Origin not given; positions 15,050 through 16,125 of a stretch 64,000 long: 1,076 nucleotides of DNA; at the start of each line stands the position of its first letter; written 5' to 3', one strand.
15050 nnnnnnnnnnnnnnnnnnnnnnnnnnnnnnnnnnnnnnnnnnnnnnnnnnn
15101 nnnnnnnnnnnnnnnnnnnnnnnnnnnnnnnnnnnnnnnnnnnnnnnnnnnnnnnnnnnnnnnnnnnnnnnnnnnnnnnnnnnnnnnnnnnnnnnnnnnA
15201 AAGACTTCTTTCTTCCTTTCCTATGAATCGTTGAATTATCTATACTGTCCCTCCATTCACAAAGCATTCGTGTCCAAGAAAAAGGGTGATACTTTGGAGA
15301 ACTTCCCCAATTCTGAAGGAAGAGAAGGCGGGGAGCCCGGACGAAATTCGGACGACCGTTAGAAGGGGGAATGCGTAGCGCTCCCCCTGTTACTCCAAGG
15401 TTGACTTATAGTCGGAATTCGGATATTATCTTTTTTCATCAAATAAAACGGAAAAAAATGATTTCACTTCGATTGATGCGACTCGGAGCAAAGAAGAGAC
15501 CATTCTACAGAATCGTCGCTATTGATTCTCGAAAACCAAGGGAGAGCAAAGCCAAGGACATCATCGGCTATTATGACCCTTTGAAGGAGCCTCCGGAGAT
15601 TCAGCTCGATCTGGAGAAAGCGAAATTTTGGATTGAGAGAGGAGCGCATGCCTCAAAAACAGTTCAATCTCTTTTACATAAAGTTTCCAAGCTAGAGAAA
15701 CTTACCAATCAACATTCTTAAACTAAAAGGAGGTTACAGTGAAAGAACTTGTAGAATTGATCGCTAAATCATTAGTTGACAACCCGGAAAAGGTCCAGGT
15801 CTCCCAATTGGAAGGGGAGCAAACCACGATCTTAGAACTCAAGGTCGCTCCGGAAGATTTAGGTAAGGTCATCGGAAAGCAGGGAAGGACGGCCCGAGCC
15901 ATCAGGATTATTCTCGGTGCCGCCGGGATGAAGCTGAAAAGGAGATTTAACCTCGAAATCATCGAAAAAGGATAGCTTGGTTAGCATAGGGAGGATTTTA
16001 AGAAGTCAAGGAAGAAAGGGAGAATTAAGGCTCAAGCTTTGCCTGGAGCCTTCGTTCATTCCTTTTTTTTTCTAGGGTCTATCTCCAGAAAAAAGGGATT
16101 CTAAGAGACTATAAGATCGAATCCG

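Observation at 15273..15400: Three same-strand copies of a GC-rich ~110-130-nt intergenic element with covarying hairpins: candidate undescribed structured RNA or mobile regulatory module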

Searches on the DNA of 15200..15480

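Call 6: search_rna_families(source=window, start=15200, end=15480, threshold=evalue, max_evalue=10, show_alignments=3)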
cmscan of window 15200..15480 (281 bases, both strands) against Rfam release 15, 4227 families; matches with E-value up to 10: 4.
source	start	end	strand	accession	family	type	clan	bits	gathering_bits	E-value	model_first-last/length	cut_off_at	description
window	15418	15461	+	RF02584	KRAS_3UTR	Cis-reg;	-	20.3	49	5.2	1-49/49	no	KRAS 3' UTR cis-regulatory element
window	15428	15463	-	RF01223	snR13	Gene; snRNA; snoRNA; CD-box;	CL00045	17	47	1.7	1-124/124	no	Small nucleolar RNA snR13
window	15419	15470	-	RF01705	Flavo-1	Gene; sRNA;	-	13.9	42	3.2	15-62/76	no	Flavo-1 RNA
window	15379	15450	-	RF00157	SNORD39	Gene; snRNA; snoRNA; CD-box;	CL00057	12.3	35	8.1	1-80/80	no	Small nucleolar RNA SNORD55/SNORD39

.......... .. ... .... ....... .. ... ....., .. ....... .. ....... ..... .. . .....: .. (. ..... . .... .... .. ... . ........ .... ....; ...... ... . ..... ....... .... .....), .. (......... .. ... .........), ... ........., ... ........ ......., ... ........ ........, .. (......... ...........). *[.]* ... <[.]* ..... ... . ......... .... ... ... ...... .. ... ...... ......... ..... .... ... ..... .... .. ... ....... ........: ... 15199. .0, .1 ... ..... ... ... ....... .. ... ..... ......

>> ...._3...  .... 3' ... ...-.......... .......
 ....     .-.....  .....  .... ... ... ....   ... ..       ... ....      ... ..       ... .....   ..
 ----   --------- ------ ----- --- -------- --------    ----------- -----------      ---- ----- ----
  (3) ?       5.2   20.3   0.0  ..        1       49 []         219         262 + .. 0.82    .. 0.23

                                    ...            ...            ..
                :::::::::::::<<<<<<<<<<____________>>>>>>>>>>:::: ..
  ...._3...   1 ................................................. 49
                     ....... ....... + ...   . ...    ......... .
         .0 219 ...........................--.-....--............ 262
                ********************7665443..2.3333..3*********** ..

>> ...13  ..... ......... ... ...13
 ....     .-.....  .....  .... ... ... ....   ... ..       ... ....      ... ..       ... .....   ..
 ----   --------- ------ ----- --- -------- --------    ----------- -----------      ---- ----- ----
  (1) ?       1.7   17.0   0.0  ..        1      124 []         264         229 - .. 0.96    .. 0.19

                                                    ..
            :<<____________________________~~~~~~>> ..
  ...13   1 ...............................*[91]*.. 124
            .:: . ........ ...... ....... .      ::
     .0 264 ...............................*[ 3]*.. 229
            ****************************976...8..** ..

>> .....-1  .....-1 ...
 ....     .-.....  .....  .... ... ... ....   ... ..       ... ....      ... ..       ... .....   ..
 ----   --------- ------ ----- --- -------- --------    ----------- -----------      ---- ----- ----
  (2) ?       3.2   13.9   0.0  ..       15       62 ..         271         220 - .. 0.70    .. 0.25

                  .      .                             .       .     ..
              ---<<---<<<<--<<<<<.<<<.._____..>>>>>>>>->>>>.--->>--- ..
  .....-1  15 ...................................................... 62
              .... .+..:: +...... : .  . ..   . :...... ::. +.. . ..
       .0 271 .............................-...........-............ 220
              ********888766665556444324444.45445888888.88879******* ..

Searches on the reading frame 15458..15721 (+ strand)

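Call 36: search_protein_families(library=pfam, proteins=[window:15458-15721:+])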
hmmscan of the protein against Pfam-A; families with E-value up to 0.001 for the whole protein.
window:15458-15721:+ (87 aa): 1 family
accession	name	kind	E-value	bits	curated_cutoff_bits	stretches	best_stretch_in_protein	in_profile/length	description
PF00886.24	Ribosomal_S16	-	2e-21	76.1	27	1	8-66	1-62/62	Ribosomal protein S16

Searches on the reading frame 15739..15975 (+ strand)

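Call 36: search_protein_families(library=pfam, proteins=[window:15739-15975:+])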
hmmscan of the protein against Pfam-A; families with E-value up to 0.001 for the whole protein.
window:15739-15975:+ (78 aa): 1 family
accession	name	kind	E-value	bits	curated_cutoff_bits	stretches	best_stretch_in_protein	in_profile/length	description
PF13083.13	KH_KhpA-B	-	1.5e-22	79.7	32.1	1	2-74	1-73/73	KhpA/KhpB, KH domain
